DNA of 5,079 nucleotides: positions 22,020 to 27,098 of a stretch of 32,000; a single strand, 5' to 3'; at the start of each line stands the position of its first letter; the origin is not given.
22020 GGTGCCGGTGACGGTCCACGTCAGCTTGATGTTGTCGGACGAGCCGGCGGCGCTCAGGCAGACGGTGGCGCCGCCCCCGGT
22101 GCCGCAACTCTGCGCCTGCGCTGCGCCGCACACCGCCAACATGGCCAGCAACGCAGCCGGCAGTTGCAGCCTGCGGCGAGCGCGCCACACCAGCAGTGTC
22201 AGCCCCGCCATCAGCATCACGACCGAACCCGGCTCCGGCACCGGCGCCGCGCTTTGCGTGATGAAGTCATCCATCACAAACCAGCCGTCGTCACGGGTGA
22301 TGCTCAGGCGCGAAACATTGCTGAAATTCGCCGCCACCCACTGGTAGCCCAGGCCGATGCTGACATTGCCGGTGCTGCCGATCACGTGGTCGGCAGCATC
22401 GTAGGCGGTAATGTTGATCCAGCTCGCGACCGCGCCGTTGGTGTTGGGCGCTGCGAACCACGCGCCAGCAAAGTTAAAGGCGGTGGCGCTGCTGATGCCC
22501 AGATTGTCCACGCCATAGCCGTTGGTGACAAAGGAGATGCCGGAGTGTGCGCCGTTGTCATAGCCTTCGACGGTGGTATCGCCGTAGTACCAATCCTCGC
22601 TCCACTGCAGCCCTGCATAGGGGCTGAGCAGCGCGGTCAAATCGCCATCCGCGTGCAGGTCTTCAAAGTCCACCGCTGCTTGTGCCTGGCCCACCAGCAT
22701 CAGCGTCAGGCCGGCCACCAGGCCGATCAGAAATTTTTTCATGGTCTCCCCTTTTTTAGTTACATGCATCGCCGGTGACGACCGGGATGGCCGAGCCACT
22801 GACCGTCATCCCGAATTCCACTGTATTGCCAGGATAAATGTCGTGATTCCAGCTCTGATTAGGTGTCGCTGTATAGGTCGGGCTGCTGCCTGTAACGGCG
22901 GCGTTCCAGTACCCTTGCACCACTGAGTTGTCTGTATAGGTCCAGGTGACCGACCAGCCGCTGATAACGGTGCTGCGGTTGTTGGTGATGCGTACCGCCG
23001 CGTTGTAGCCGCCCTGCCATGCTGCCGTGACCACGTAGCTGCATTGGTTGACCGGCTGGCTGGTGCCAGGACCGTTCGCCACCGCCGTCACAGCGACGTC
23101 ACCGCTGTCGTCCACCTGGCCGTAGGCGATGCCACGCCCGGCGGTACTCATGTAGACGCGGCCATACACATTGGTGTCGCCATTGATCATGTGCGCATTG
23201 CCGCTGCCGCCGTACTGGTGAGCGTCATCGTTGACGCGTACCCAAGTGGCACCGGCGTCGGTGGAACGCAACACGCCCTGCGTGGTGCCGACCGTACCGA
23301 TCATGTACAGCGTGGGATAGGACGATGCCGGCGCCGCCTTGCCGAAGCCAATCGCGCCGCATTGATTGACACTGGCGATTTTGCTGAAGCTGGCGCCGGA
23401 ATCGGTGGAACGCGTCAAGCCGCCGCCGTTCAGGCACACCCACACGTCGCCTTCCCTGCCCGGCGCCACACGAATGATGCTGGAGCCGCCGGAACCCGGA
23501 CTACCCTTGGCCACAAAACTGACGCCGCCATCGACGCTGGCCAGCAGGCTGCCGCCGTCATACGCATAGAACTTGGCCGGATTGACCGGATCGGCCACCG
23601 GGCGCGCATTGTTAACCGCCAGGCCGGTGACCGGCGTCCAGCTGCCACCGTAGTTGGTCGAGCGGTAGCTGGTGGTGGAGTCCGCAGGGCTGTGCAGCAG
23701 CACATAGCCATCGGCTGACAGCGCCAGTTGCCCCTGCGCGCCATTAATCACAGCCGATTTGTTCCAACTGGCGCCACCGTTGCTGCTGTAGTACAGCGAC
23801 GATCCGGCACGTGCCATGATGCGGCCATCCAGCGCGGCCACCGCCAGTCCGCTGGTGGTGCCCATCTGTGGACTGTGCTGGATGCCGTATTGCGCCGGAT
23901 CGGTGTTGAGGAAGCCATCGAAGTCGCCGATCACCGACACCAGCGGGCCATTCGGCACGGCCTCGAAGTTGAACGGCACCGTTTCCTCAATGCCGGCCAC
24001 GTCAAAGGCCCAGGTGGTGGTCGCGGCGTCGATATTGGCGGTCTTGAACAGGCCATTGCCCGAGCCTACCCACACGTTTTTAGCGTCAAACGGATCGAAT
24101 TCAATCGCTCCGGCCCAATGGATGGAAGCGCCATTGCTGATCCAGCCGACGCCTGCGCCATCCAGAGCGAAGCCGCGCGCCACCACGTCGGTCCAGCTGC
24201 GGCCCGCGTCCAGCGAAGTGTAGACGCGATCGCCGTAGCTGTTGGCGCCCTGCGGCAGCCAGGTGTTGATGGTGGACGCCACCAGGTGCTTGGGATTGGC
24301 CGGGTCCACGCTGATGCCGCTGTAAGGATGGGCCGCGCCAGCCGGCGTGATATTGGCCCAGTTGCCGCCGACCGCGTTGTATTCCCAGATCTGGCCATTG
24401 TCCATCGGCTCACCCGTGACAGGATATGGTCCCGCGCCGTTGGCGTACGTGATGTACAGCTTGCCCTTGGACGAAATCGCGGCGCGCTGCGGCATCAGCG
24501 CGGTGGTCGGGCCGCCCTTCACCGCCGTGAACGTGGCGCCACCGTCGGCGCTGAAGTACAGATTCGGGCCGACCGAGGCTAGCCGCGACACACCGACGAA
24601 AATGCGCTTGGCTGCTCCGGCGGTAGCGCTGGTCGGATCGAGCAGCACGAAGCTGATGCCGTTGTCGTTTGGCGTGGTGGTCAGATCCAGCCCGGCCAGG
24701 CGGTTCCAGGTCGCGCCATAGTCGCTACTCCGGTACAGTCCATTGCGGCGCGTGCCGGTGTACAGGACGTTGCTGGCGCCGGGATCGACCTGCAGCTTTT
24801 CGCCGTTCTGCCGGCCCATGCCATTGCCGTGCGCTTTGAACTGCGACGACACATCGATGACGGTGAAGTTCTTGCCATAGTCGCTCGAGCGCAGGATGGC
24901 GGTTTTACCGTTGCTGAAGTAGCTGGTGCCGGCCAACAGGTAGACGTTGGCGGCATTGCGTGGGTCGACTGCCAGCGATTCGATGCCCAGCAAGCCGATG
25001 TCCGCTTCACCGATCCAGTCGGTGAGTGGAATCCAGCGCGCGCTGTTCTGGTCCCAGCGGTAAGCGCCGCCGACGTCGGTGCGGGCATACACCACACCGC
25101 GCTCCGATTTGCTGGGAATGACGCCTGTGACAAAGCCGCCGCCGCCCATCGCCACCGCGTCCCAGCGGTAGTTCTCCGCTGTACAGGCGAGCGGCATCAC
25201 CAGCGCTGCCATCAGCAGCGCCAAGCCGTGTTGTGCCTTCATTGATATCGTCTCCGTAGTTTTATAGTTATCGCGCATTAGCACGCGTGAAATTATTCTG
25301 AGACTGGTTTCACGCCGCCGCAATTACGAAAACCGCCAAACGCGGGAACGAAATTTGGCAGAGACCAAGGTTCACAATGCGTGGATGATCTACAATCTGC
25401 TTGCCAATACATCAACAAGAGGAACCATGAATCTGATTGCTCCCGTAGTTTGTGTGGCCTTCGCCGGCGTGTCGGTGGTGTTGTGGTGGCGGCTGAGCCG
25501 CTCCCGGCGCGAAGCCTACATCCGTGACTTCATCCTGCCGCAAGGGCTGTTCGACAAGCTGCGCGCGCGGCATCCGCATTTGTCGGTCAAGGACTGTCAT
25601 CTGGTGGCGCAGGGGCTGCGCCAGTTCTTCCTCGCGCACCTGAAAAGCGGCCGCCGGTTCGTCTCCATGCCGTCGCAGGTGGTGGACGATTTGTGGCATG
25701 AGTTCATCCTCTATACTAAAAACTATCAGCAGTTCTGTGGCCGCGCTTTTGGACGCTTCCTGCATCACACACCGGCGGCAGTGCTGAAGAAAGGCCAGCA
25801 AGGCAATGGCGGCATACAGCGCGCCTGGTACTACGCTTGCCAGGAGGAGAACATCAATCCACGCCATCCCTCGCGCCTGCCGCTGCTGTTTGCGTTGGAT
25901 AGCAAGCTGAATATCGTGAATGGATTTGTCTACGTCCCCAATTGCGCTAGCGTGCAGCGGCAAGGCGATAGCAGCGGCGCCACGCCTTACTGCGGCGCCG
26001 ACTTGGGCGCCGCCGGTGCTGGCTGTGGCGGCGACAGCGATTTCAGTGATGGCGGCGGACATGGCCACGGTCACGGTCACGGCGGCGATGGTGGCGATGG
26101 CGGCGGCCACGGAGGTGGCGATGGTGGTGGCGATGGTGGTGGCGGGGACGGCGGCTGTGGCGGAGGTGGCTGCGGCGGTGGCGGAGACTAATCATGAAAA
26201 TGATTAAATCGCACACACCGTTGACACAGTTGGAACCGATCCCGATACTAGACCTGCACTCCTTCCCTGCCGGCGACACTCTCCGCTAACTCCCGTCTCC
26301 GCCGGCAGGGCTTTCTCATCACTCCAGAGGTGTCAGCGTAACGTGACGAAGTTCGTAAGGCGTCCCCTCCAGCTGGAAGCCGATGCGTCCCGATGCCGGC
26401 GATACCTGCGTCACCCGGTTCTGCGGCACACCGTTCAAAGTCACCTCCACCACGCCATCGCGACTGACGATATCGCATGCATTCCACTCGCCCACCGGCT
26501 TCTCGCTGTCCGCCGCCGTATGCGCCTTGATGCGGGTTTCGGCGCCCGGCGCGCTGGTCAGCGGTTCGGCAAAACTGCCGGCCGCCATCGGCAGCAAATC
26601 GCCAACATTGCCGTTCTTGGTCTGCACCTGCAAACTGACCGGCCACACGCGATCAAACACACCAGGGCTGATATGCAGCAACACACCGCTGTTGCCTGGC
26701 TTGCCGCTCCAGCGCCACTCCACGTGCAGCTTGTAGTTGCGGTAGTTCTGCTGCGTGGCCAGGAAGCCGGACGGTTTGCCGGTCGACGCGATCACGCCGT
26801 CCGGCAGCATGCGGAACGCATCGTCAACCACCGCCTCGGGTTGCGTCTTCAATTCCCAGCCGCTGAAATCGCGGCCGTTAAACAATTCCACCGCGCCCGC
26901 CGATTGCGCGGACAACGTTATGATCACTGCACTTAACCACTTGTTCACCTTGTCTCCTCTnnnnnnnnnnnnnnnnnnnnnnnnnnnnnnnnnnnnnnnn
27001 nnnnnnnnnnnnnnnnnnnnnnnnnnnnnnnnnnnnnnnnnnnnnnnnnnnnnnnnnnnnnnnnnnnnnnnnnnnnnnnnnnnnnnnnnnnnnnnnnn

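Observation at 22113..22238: A complete PEP-CTERM sorting signal in the middle of a protein, immediately re-used as the n-region of a second signal peptide for a GH5 cellulase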

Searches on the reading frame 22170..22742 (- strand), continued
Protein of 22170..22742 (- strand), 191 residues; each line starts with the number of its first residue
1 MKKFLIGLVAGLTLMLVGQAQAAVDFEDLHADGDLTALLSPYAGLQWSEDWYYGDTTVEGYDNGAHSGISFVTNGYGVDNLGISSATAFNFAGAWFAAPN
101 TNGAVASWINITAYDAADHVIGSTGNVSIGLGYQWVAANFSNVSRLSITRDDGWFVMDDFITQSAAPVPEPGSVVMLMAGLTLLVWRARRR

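Call 58: search_protein_families(library=ncbifam, proteins=[P0272, P0395, P0396], max_evalue=0.1)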
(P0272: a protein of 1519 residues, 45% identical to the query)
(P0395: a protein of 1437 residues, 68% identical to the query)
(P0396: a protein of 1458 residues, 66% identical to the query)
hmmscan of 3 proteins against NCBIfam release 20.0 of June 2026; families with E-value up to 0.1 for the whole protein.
P0272 (1519 aa): 14 families
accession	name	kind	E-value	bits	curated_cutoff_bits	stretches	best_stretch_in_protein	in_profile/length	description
NF038129.1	PEP_NF038129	equivalog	8.7e-27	94.2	65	5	332-385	143-194/194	NF038129 family PEP-CTERM protein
NF038126.1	PEP_CTERM_FxDxF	subfamily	2.8e-26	92.7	50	5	1200-1236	132-164/165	FxDxF family PEP-CTERM protein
NF038119.1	PEP_CTERM_MHFG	equivalog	5.8e-25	89.1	100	5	914-952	221-259/260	MHFG family PEP-CTERM protein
NF038120.1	PEP_CTERM_QFxxD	subfamily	1.1e-16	61.4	80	3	359-384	190-215/215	NF038120 family PEP-CTERM protein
NF038118.1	PEP_CTERM_CCXG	equivalog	1.4e-15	57.5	90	2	352-384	166-198/199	CCXG family PEP-CTERM protein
NF041927.1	Xrt_dep_XDP1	equivalog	1.9e-15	57.5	125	2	347-384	203-241/242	exosortase-dependent surface protein XDP1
NF033947.0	PEP-cistern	hypoth_equivalog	2.3e-15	56.8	60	2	628-663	157-193/195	cistern family PEP-CTERM protein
NF038124.1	PEP_CTERM_TLD_A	exception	2.5e-15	56.7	100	3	1213-1236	210-233/235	PEP_CTERM-anchored TLD domain-containing protein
NF038125.1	PEP_CTERM_THxN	subfamily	6e-15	55.5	85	3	350-384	211-245/246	THxN family PEP-CTERM protein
NF035944.1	PEPxxWA-CTERM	domain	1.7e-14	53.4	35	3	929-945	1-17/24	PEPxxWA-CTERM sorting domain-containing protein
TIGR02595.1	PEP_CTERM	domain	1.2e-10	41.4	16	1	1214-1236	1-23/24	PEP-CTERM sorting domain-containing protein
NF033554.9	floc_PepA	equivalog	1.4e-08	34.9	80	3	1459-1517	205-258/261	flocculation-associated PEP-CTERM protein PepA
NF041538.1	PEP_EDSA_1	subfamily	9.4e-06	25.5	100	2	356-384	277-306/307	EDSAP-1 family PEP-CTERM protein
NF033207.2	midcut_by_XrtH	subfamily_domain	0.0037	17.3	45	1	630-711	21-109/175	midcut-by-XrtH protein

P0395 (1437 aa): 13 families
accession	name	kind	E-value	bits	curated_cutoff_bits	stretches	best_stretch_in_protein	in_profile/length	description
NF038129.1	PEP_NF038129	equivalog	6.1e-25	88.2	65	5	216-289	119-194/194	NF038129 family PEP-CTERM protein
NF038119.1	PEP_CTERM_MHFG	equivalog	8.1e-22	78.8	100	5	1401-1436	224-259/260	MHFG family PEP-CTERM protein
NF038126.1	PEP_CTERM_FxDxF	subfamily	3.9e-18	66.2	50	4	1383-1436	110-165/165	FxDxF family PEP-CTERM protein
NF038118.1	PEP_CTERM_CCXG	equivalog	6.5e-14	52.1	90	2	1397-1436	160-199/199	CCXG family PEP-CTERM protein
NF038120.1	PEP_CTERM_QFxxD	subfamily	6.6e-14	52.3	80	2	1410-1436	190-215/215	NF038120 family PEP-CTERM protein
TIGR02595.1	PEP_CTERM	domain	1.3e-12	47.6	16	4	1413-1436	1-23/24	PEP-CTERM sorting domain-containing protein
NF041927.1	Xrt_dep_XDP1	equivalog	6e-12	46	125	3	261-288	214-241/242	exosortase-dependent surface protein XDP1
NF035944.1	PEPxxWA-CTERM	domain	4e-11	42.6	35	3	547-561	1-15/24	PEPxxWA-CTERM sorting domain-containing protein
NF033947.0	PEP-cistern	hypoth_equivalog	7e-11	42.2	60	1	1401-1435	157-195/195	cistern family PEP-CTERM protein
NF038124.1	PEP_CTERM_TLD_A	exception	1.4e-10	41.1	100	1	1409-1436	207-234/235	PEP_CTERM-anchored TLD domain-containing protein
NF038125.1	PEP_CTERM_THxN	subfamily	4.4e-10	39.6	85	2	260-288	219-245/246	THxN family PEP-CTERM protein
NF041538.1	PEP_EDSA_1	subfamily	9.9e-06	25.4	100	2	1409-1436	281-307/307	EDSAP-1 family PEP-CTERM protein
NF033554.9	floc_PepA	equivalog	1.4e-05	25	80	2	1378-1436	205-260/261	flocculation-associated PEP-CTERM protein PepA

P0396 (1458 aa): 13 families
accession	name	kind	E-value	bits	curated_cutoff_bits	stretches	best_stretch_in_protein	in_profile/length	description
NF038119.1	PEP_CTERM_MHFG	equivalog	1.1e-20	75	100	4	863-891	231-259/260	MHFG family PEP-CTERM protein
NF038129.1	PEP_NF038129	equivalog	5.1e-20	72.1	65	5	1416-1456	159-194/194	NF038129 family PEP-CTERM protein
NF038126.1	PEP_CTERM_FxDxF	subfamily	5.7e-19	68.9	50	3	1421-1456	131-165/165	FxDxF family PEP-CTERM protein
NF038120.1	PEP_CTERM_QFxxD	subfamily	7.8e-17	61.9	80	3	1429-1457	189-215/215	NF038120 family PEP-CTERM protein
NF038118.1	PEP_CTERM_CCXG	equivalog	4.6e-13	49.3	90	1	1417-1456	160-199/199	CCXG family PEP-CTERM protein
TIGR02595.1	PEP_CTERM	domain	1.9e-12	47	16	3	1433-1457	1-23/24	PEP-CTERM sorting domain-containing protein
NF038124.1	PEP_CTERM_TLD_A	exception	6.1e-12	45.6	100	1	1429-1457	207-235/235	PEP_CTERM-anchored TLD domain-containing protein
NF035944.1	PEPxxWA-CTERM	domain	1e-09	38.1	35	2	868-882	1-15/24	PEPxxWA-CTERM sorting domain-containing protein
NF041927.1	Xrt_dep_XDP1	equivalog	1.8e-07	31.4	125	0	1138-1175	209-241/242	exosortase-dependent surface protein XDP1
NF033947.0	PEP-cistern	hypoth_equivalog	7e-07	29.2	60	0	866-888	171-193/195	cistern family PEP-CTERM protein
NF033554.9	floc_PepA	equivalog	1.7e-06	28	80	3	1398-1457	205-259/261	flocculation-associated PEP-CTERM protein PepA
NF038125.1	PEP_CTERM_THxN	subfamily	7.8e-05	22.4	85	0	1428-1457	217-245/246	THxN family PEP-CTERM protein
TIGR03370.1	VPLPA-CTERM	domain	0.0093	16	25.35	2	1153-1169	1-17/25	VPLPA-CTERM sorting domain-containing protein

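Call 64: find_related_loci(query=A2, collection=metagenome_contigs, flank=2500)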
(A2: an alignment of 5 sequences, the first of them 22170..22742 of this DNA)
Query A2 (191 aa) in metagenome_contigs; peptide patterns used: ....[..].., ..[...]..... (x = any residue, [..] = any of these).
600 stretches matched a pattern (row limit reached: there are more); 2 encode a relative of the query (tblastn E <= 1e-3); 2 distinct loci.
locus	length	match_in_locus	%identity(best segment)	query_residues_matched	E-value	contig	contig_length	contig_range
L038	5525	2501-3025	79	1-176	3e-90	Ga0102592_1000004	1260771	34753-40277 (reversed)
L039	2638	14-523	71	24-190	2e-76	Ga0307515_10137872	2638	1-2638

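Call 68: find_encoding_contigs(protein=P0395, flank=4000, max_places=2)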
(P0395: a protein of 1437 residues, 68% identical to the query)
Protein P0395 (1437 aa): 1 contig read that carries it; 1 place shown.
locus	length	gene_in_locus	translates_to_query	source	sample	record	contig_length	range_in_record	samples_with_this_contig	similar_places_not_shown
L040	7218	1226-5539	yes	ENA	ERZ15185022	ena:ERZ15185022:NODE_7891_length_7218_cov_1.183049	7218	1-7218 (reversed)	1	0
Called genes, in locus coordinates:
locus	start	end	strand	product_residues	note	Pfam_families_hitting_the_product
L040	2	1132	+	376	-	?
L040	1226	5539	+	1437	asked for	PF07589:PEP_exosort_dom (faint)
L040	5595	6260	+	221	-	PF07947:YhhN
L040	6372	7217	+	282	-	?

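Call 69: find_encoding_contigs(protein=P0396, flank=4000, max_places=2)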
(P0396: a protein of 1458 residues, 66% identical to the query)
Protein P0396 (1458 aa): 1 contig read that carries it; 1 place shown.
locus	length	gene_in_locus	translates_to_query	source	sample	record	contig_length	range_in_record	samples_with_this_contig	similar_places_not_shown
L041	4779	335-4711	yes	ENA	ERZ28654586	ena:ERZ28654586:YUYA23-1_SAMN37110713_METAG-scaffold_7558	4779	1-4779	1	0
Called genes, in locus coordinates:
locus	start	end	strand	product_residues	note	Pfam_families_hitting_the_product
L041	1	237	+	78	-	?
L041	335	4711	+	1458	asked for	PF07589:PEP_exosort_dom (faint)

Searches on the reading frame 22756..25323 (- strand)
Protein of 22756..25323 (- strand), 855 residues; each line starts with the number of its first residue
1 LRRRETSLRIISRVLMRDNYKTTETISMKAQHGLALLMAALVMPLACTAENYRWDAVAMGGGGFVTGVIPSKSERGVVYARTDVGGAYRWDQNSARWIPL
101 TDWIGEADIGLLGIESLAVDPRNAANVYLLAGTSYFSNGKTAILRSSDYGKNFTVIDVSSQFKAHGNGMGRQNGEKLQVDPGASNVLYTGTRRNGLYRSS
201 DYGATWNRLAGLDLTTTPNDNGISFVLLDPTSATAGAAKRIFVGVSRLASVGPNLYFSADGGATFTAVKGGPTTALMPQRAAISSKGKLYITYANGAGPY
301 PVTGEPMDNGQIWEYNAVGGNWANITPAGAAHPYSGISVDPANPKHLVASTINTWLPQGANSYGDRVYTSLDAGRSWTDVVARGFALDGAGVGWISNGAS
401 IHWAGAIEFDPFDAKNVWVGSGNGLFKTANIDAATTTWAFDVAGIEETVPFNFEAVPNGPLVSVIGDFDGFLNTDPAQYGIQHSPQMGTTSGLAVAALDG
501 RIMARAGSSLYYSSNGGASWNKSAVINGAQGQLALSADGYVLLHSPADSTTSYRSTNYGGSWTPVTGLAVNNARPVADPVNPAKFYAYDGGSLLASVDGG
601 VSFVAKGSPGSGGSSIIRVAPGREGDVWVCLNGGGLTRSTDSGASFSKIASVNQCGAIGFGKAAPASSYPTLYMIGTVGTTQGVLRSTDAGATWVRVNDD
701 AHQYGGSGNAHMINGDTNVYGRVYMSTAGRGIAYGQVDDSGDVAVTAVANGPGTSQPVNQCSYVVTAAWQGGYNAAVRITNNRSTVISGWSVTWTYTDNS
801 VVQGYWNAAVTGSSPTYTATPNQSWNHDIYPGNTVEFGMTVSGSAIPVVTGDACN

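Call 28: search_protein_families(library=pfam, proteins=[window:22756-25323:-], max_evalue=0.0001)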
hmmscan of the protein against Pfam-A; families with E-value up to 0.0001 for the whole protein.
window:22756-25323:- (855 aa): 5 families
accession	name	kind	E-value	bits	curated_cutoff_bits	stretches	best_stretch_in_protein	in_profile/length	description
PF00553.25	CBM_2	-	1e-20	74.4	24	1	760-852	2-99/101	Cellulose binding domain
PF15902.12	Sortilin-Vps10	-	2e-13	50.4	33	0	143-269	3-113/446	Sortilin, neurotensin receptor 3,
PF02012.26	BNR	-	4e-09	35.6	27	0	511-522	1-12/12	BNR/Asp-box repeat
PF15899.11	BNR_6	-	4.8e-08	32.7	27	0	145-154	3-12/14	BNR-Asp box repeat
PF13088.12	BNR_2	-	2.7e-07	30.7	31.4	0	192-379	80-250/277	BNR repeat-like domain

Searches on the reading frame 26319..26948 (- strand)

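Call 28: search_protein_families(library=pfam, proteins=[window:26319-26948:-], max_evalue=0.0001)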
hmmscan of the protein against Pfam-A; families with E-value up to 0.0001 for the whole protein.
window:26319-26948:- (209 aa): 1 family
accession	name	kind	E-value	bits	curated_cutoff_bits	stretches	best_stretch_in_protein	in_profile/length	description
PF06439.18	3keto-disac_hyd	-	6.3e-33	114.8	26.8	1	18-205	1-186/187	3-keto-disaccharide hydrolase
